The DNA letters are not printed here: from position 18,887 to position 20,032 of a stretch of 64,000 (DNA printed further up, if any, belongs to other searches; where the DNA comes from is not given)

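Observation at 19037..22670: Cobalt-type nitrile hydratase with a twin-arginine signal on the alpha subunit and an activator-ferredoxin fusion, next to an amidase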

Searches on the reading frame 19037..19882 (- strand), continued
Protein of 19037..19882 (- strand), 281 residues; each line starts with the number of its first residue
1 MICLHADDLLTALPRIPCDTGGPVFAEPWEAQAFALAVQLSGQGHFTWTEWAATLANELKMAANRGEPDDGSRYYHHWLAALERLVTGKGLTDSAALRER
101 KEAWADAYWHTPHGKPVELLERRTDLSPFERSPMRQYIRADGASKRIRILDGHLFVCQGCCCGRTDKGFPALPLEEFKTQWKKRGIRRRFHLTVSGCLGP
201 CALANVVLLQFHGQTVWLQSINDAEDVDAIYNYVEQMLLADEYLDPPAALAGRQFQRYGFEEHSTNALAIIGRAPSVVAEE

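Call 33: fold_search(model_id=the predicted structure, library=pdb)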
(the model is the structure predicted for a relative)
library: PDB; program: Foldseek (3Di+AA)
matches with E <= 10: 549; with E <= 0.001: 0
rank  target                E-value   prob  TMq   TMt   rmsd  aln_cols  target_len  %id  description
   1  7q4v_B                5.1e-03  1.00  0.25  0.12   4.7       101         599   20  Electron bifurcating hydrogenase - HydABC from A. woodii (released 2023-02-22)
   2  7p92_B                5.8e-03  1.00  0.24  0.12   3.4        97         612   25  TmHydABC- T. maritima bifurcating hydrogenase with bridge domain up (released 2022-09-14)
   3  1m2a_B                8.3e-03  0.99  0.23  0.56   4.6       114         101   20  Crystal structure at 1.5 Angstroms resolution of the wild type thioredoxin-like [2Fe-2S] ferredoxin from Aquifex aeoli (released 2002-09-18)
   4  9n5v_B                1.3e-02  1.00  0.24  0.12   4.5        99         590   14  Structure of the NAD(H)-bound Thermococcus sibiricus NfnABC complex (released 2025-05-07)
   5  9bp5_B                1.5e-02  1.00  0.24  0.12   4.1        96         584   17  Structure of electron bifurcating Nfn-ABC holoenzyme from Caldicellulosiruptor saccharolyticus (released 2025-03-05)
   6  5abr_A                1.6e-02  0.99  0.23  0.56   5.6       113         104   26  Structure of FeSI protein from Azotobacter vinelandii (released 2016-08-24)
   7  9jn8_C                1.7e-02  1.00  0.29  0.66   3.6       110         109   21  Crystal structure of a thioredoxin-like ferredoxin of Rhodobacter capsulatus (released 2025-02-19)
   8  7p8n_b                1.7e-02  0.99  0.24  0.13   6.8       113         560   23  TmHydABC- T. maritima hydrogenase with bridge closed (released 2022-09-14)
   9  7p5h_B                2.0e-02  1.00  0.25  0.13   3.2       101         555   25  TmHydABC- D2 map (released 2022-09-14)
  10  1m2b_A                2.1e-02  0.98  0.25  0.60   3.7       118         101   22  Crystal structure at 1.25 Angstroms resolution of the Cys55Ser variant of the thioredoxin-like [2Fe-2S] ferredoxin fro (released 2002-09-18)
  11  1m2a_A                2.2e-02  0.97  0.24  0.55   4.1       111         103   25  Crystal structure at 1.5 Angstroms resolution of the wild type thioredoxin-like [2Fe-2S] ferredoxin from Aquifex aeoli (released 2002-09-18)
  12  1f37_B                2.7e-02  0.97  0.25  0.56   5.0       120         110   23  STRUCTURE OF A THIOREDOXIN-LIKE [2FE-2S] FERREDOXIN FROM AQUIFEX AEOLICUS (released 2000-07-26)
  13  6vw7_B                3.0e-02  0.91  0.22  0.13   6.1       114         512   16  Formate Dehydrogenase FdsABG subcomplex FdsBG from C. necator - NADH bound (released 2020-04-08)
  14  1m2d_A                3.4e-02  0.96  0.24  0.57   4.2       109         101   23  Crystal structure at 1.05 Angstroms resolution of the Cys59Ser variant of the thioredoxin-like [2Fe-2S] ferredoxin fro (released 2002-09-18)
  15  6vw7_D                3.9e-02  0.89  0.21  0.12   4.8        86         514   15  Formate Dehydrogenase FdsABG subcomplex FdsBG from C. necator - NADH bound (released 2020-04-08)
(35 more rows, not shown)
